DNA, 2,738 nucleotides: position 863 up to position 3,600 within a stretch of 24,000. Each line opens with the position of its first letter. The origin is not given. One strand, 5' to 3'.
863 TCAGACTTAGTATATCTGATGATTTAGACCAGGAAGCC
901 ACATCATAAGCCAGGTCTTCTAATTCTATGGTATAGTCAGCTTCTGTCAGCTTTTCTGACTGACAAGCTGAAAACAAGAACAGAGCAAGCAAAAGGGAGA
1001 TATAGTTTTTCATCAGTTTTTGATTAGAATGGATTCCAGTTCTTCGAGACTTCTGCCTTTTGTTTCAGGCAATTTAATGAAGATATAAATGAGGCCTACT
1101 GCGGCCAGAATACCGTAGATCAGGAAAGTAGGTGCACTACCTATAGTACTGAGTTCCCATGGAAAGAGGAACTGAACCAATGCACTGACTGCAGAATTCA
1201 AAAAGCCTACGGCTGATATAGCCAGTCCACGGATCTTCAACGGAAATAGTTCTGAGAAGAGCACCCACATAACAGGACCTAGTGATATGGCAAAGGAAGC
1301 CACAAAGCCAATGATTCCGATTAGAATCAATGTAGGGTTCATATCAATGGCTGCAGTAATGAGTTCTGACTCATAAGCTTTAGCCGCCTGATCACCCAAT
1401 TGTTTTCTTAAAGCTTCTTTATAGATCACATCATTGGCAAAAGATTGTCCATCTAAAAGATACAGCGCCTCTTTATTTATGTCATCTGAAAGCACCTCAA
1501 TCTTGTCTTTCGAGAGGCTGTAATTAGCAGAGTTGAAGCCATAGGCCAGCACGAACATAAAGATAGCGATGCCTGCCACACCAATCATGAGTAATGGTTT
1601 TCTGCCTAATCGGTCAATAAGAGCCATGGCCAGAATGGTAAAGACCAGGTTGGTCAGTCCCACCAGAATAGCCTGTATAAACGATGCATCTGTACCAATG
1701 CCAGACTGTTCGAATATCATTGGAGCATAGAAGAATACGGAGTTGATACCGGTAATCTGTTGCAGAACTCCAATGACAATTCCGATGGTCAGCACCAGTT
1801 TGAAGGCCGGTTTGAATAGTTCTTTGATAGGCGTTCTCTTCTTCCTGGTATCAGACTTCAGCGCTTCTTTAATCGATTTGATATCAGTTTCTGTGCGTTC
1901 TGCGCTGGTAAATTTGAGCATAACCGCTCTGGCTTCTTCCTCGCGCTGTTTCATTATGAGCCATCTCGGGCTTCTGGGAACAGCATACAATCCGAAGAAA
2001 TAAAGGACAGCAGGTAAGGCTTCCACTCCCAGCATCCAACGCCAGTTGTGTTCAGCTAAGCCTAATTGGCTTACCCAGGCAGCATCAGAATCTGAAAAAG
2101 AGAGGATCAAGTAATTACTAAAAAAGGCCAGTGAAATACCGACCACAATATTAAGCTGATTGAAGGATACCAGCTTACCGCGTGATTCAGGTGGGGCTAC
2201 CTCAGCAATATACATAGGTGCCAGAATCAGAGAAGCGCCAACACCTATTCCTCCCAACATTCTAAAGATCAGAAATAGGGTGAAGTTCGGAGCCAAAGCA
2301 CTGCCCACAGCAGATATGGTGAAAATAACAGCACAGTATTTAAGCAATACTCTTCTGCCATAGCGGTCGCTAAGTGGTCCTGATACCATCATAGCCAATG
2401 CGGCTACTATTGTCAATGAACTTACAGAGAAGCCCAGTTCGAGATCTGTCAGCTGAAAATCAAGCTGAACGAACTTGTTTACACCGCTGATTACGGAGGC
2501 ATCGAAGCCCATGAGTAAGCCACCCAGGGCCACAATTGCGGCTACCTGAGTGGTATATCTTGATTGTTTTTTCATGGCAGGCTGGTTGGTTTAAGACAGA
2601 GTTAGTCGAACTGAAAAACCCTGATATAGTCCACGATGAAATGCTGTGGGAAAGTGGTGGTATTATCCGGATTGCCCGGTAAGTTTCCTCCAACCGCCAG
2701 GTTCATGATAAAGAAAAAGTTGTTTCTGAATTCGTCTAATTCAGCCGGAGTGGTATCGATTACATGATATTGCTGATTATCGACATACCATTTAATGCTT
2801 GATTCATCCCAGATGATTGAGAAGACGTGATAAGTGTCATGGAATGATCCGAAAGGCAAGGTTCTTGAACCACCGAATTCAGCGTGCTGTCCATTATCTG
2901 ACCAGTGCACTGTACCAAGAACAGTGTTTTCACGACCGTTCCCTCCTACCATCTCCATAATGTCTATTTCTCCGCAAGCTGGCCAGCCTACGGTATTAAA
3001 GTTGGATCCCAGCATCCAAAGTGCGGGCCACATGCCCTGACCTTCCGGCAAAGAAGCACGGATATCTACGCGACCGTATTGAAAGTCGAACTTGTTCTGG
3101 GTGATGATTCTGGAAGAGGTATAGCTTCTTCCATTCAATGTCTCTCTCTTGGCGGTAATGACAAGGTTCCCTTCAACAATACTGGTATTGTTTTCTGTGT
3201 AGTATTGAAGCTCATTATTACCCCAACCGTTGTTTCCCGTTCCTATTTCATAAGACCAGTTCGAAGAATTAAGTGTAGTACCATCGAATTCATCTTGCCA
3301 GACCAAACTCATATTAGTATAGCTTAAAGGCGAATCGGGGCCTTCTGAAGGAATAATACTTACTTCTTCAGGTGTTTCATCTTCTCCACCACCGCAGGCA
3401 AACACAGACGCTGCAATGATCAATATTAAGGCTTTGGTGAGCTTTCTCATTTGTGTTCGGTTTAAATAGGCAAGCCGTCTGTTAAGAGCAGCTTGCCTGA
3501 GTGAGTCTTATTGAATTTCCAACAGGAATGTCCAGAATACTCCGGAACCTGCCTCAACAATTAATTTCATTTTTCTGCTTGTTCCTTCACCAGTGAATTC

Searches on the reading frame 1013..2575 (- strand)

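Call 66: search_protein_families(library=pfam, proteins=[window:1013-2575:-], max_evalue=0.001)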
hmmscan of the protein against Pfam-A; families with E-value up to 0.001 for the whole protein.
window:1013-2575:- (520 aa): 3 families
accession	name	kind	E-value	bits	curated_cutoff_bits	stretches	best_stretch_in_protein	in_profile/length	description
PF00083.30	Sugar_tr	-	1.4e-109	367.4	22.3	2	11-344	1-335/452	Sugar (and other) transporter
PF07690.21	MFS_1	-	3.2e-39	135.2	33.4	1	16-350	2-292/347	Major Facilitator Superfamily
PF03137.26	OATP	-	0.00049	19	25.8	1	98-319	133-349/545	Organic Anion Transporter Polypeptide (OATP) family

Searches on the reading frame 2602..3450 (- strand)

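Call 66: search_protein_families(library=pfam, proteins=[window:2602-3450:-], max_evalue=0.001)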
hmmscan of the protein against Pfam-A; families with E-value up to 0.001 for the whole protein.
window:2602-3450:- (282 aa): 2 families
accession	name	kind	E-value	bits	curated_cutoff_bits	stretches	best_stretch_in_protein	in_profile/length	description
PF00722.28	Glyco_hydro_16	-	1.9e-23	83.3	22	1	87-264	12-164/175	Glycosyl hydrolases family 16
PF03935.22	SKN1_KRE6_Sbg1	-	1.1e-14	54.3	30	1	44-158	114-232/501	Beta-glucan synthesis-associated protein SKN1/KRE6/Sbg1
